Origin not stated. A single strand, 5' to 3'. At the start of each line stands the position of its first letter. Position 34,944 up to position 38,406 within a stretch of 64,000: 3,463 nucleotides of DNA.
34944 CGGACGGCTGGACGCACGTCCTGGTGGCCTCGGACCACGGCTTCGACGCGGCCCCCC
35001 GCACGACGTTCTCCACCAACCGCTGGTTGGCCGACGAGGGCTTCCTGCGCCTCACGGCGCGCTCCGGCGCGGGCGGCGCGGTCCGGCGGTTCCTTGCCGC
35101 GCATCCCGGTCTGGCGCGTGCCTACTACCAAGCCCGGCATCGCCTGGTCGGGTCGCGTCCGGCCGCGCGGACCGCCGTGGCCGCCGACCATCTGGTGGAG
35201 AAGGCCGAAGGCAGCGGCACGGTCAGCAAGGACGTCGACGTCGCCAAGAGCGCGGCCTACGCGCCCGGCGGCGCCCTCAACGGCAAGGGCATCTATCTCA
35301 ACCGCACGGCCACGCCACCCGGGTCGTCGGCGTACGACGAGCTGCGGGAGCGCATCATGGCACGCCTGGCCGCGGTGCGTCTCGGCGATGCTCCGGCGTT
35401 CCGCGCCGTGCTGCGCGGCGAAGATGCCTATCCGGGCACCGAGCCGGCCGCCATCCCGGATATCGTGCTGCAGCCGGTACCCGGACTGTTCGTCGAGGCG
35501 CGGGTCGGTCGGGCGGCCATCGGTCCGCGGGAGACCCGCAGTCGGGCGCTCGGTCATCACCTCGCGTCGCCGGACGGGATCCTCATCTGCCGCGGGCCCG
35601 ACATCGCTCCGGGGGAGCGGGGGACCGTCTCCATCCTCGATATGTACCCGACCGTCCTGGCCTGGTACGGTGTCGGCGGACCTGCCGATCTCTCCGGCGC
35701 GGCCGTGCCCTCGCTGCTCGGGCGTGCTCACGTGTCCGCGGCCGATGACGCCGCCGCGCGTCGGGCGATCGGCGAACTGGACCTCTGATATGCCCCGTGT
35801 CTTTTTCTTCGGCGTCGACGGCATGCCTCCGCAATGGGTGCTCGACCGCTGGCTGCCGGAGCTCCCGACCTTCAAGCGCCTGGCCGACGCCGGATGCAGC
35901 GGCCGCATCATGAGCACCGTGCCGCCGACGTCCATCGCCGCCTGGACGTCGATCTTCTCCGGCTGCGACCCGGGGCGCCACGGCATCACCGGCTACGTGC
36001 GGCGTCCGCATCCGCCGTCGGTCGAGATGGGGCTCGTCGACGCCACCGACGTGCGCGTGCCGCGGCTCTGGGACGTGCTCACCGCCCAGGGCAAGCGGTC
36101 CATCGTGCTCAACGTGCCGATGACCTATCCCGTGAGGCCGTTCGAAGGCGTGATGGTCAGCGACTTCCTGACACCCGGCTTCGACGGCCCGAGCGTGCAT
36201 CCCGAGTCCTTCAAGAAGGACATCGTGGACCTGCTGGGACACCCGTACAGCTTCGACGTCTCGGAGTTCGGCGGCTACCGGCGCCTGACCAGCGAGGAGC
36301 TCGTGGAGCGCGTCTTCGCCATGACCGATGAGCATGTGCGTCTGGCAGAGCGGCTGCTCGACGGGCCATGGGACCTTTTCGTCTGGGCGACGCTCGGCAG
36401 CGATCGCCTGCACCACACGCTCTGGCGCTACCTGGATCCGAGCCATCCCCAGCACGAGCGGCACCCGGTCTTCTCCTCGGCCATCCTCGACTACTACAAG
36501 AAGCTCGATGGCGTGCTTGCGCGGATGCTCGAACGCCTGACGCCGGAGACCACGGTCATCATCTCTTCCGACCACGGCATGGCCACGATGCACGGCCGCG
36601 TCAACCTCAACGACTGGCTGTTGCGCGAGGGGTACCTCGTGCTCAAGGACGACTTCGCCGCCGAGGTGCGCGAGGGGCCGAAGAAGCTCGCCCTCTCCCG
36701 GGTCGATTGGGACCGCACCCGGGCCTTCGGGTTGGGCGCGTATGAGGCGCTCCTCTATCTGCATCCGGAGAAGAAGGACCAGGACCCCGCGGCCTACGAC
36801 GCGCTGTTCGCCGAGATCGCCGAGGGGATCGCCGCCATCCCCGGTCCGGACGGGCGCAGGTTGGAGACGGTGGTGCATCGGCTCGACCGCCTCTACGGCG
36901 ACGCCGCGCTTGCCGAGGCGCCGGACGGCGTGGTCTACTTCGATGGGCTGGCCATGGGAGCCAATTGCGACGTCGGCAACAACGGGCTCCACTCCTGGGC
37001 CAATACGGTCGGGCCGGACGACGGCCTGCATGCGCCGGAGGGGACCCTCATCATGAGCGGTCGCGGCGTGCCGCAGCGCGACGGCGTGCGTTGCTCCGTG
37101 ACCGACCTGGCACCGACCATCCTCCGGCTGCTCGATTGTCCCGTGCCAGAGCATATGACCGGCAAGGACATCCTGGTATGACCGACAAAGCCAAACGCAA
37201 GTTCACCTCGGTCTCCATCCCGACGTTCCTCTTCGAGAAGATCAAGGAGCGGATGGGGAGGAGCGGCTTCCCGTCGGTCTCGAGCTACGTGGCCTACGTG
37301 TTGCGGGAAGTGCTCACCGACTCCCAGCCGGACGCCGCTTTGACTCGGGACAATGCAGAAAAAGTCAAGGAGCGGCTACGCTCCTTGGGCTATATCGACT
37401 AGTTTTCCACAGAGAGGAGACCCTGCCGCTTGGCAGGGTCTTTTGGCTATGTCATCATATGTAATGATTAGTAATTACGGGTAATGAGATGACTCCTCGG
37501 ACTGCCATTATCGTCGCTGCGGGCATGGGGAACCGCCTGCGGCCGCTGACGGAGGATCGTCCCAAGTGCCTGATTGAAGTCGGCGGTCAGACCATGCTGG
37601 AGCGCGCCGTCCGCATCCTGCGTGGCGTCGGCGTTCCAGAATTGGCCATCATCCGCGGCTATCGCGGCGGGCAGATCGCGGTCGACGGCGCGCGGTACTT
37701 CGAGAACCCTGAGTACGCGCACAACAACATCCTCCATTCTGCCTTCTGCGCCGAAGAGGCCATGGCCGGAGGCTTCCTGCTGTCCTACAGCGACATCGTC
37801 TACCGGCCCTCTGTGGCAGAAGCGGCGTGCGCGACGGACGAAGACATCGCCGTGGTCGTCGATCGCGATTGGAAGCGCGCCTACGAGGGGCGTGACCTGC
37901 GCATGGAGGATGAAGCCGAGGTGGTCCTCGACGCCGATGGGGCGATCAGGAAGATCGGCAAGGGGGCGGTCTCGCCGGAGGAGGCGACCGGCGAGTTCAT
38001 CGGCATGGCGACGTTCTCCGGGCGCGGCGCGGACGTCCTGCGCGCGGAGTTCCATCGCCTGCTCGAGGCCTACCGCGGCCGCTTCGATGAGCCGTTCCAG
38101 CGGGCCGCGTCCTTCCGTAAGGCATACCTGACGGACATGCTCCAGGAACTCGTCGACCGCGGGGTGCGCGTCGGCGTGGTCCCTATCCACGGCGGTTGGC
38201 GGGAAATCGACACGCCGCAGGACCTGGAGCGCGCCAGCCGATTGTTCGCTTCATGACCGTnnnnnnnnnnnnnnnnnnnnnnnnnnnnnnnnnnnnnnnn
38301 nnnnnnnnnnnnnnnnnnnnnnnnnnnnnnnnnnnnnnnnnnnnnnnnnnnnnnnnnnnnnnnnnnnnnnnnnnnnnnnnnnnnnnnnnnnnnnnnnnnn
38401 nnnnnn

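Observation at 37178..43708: Phosphonate biosynthesis/activation cassette (NTP transferase, bicupin, PEP mutase-like::cytidylyltransferase, Ppd, Fe-ADH) inside a glycan locus, suggesting a phosphonoglycan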

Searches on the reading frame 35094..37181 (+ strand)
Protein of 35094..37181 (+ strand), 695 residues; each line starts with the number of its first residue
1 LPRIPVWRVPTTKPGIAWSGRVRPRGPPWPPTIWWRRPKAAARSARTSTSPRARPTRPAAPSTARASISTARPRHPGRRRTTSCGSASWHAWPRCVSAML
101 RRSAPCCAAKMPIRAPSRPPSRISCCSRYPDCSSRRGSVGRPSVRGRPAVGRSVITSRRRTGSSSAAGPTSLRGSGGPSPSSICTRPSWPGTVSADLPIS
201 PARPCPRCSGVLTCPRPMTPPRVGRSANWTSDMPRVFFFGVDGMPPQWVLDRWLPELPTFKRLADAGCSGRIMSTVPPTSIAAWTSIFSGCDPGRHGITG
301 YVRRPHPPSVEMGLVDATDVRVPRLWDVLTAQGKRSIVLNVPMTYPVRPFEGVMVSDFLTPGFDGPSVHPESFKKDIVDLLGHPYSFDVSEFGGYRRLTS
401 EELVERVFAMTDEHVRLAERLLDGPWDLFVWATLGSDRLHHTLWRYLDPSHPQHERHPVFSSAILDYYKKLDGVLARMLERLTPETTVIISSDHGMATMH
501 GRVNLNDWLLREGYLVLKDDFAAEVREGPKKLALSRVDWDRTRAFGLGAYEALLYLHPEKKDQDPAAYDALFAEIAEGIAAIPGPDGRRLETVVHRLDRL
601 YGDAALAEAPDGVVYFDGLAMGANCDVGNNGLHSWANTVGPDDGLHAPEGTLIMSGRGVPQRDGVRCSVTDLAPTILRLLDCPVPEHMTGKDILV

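Call 3: search_protein_families(library=pfam, proteins=[window:35094-37181:+])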
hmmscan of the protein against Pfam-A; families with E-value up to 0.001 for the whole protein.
window:35094-37181:+ (695 aa): 1 family
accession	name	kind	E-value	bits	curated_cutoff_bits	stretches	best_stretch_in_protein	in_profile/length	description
PF01663.27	Phosphodiest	-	3.5e-34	119.4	23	1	237-588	2-288/342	Type I phosphodiesterase / nucleotide pyrophosphatase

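Call 4: search_protein_families(library=ncbifam, proteins=[window:35094-37181:+])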
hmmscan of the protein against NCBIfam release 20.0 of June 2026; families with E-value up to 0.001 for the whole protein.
window:35094-37181:+ (695 aa): 1 family
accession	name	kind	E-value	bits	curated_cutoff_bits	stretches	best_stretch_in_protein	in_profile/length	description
TIGR02335.1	hydr_PhnA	equivalog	0.00017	20.8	407.55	0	240-338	19-118/408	phosphonoacetate hydrolase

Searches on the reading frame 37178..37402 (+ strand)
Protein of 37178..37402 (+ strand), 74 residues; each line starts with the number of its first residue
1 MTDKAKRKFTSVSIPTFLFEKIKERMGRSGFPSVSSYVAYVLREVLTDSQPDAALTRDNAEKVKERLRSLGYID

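Call 48: search_protein_families(library=ncbifam, proteins=[window:37178-37402:+], max_evalue=0.01)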
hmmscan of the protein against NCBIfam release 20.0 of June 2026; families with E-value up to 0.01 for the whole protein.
window:37178-37402:+ (74 aa): 0 families

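Call 52: search_protein_families(library=pfam, proteins=[window:37178-37402:+], max_evalue=0.01)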
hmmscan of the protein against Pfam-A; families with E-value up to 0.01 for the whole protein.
window:37178-37402:+ (74 aa): 0 families

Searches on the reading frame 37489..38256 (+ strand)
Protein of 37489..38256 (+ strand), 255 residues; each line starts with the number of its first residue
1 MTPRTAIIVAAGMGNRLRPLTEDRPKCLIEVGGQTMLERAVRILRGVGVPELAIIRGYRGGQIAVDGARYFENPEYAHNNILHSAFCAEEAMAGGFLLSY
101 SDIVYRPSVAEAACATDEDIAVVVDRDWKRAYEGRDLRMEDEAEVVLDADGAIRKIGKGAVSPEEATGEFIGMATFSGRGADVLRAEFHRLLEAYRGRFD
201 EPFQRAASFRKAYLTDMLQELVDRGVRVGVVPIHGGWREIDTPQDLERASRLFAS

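Call 3: search_protein_families(library=pfam, proteins=[window:37489-38256:+])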
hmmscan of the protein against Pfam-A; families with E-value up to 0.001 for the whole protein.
window:37489-38256:+ (255 aa): 3 families
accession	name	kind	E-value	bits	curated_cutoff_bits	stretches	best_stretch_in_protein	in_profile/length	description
PF12804.13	NTP_transf_3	-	4e-13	50.3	27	1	6-127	1-125/160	MobA-like NTP transferase domain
PF00483.29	NTP_transferase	-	1e-07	32.2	21.2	1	6-55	2-52/245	Nucleotidyl transferase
PF01128.25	IspD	-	8.9e-06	26.1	27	1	6-46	3-40/221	2-C-methyl-D-erythritol 4-phosphate cytidylyltransferase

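Call 4: search_protein_families(library=ncbifam, proteins=[window:37489-38256:+])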
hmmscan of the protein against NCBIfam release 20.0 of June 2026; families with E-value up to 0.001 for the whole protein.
window:37489-38256:+ (255 aa): 18 families
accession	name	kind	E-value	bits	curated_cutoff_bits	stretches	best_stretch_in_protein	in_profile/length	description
NF041313.1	UDPGP_AglF_Halo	equivalog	3.1e-20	72.6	400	1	6-124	3-130/234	UTP--glucose-1-phosphate uridylyltransferase AglF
TIGR03992.1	Arch_glmU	subfamily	6.8e-18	64.7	292.1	1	5-124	2-128/393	bifunctional sugar-1-phosphate nucleotidylyltransferase/acetyltransferase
NF045761.1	NAMPUrTaseMurU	equivalog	2.7e-14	53.6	250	1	6-78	3-78/226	N-acetylmuramate alpha-1-phosphate uridylyltransferase MurU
TIGR01208.1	rmlA_long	equivalog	1.4e-13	50.5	320.25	1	6-58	2-54/353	glucose-1-phosphate thymidylyltransferase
NF041135.1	IPPtranDIPPsyn_Thcocales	equivalog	2.1e-13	50.1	580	1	5-159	2-148/419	bifunctional L-myo-inositol-1-phosphate cytidylyltransferase/CDP-L-myo-inositol myo-inositolphosphotransferase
NF045697.1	MurNAcPUrMurU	equivalog_domain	2.4e-12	46.8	370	1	7-50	1-44/229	N-acetylmuramate alpha-1-phosphate uridylyltransferase MurU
NF041173.1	Sug_nt_acttase_Thmprot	equivalog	4.4e-09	35.8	600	1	6-56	3-53/405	bifunctional sugar-1-phosphate nucleotidylyltransferase/acetyltransferase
TIGR02623.1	G1P_cyt_trans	equivalog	5.6e-08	32.6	300.25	1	6-64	3-61/255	glucose-1-phosphate cytidylyltransferase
NF045665.1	NTPtran_DVU1551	equivalog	2.1e-07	30.3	315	1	5-77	2-73/359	DVU_1551 family NTP transferase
NF010932.0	PRK14352.1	equivalog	7.2e-06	24.9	611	1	3-66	6-66/488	bifunctional UDP-N-acetylglucosamine diphosphorylase/glucosamine-1-phosphate N-acetyltransferase GlmU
NF052502.1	man1P_GTase_Rv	exception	1.3e-05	24.3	440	1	6-59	3-56/352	mannose-1-phosphate guanylyltransferase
TIGR00453.1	ispD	equivalog_domain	2.9e-05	23.6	181.3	1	6-45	2-38/219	2-C-methyl-D-erythritol 4-phosphate cytidylyltransferase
NF010933.0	PRK14353.1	equivalog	3.5e-05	22.6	505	1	3-69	5-68/453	bifunctional UDP-N-acetylglucosamine diphosphorylase/glucosamine-1-phosphate N-acetyltransferase GlmU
NF010934.1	PRK14354.1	equivalog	0.0001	21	450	1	6-63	2-56/447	bifunctional UDP-N-acetylglucosamine diphosphorylase/glucosamine-1-phosphate N-acetyltransferase GlmU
TIGR01173.1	glmU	equivalog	0.00017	20.6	366.85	1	6-64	3-58/452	bifunctional UDP-N-acetylglucosamine diphosphorylase/glucosamine-1-phosphate N-acetyltransferase GlmU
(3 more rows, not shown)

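Call 34: search_solved_structures(query=window:37489-38256:+, max_evalue=0.01, show_alignments=1)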
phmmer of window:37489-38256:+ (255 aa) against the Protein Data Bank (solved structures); distinct sequences matched with E-value up to 0.01: 16.
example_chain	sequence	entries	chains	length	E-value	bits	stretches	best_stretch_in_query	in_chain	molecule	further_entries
1jyk_A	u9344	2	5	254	7.6e-13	52.1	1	6-106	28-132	CTP:phosphocholine Cytidylyltransferase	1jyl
4y7t_A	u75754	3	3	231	2.1e-08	37.5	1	6-71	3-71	Nucleotidyl transferase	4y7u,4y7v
4jd0_A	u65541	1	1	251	2.5e-07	34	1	4-158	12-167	Nucleotidyl transferase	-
8hhd_A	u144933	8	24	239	4.7e-07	33.1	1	5-65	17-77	Nucleotidyl transferase | N-acetylmuramate alpha-1-phosphate uridylyltransferase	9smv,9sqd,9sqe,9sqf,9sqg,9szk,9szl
6pd1_A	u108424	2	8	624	7e-06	29.2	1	5-107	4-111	Nucleotidyl transferase/aminotransferase, class V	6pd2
7x8j_A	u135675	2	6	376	3.7e-05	26.9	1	6-59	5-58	Mannose-1-phosphate guanylyltransferase 1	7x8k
8yre_D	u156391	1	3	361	4.3e-05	26.7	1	6-59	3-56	Mannose-1-phosphate guanylyltransferase 1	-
5z09_A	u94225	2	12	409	5.4e-05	26.3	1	6-57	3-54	Dual sugar-1-phosphate nucleotidylyltransferase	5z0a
2ggo_A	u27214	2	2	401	5.7e-05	26.3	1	6-57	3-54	401aa long hypothetical glucose-1-phosphate thymidylyltransferase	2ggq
1tzf_A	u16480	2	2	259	5.7e-05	26.3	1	5-72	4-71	Glucose-1-phosphate cytidylyltransferase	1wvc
7whr_B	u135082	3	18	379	0.00027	24.1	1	5-60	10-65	Nucleotidyl transferase family protein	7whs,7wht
6jq8_A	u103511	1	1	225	0.001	22.2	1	6-63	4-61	Putative 6-deoxy-D-mannoheptose pathway protein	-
5xhw_A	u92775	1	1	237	0.0011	22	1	6-63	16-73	Putative 6-deoxy-D-mannoheptose pathway protein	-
2xme_A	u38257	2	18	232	0.0041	20.2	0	5-157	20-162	CTP-INOSITOL-1-PHOSPHATE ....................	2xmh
2xwl_A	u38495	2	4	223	0.0055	19.8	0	5-55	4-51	2-C-METHYL-D-ERYTHRITOL 4-PHOSPHATE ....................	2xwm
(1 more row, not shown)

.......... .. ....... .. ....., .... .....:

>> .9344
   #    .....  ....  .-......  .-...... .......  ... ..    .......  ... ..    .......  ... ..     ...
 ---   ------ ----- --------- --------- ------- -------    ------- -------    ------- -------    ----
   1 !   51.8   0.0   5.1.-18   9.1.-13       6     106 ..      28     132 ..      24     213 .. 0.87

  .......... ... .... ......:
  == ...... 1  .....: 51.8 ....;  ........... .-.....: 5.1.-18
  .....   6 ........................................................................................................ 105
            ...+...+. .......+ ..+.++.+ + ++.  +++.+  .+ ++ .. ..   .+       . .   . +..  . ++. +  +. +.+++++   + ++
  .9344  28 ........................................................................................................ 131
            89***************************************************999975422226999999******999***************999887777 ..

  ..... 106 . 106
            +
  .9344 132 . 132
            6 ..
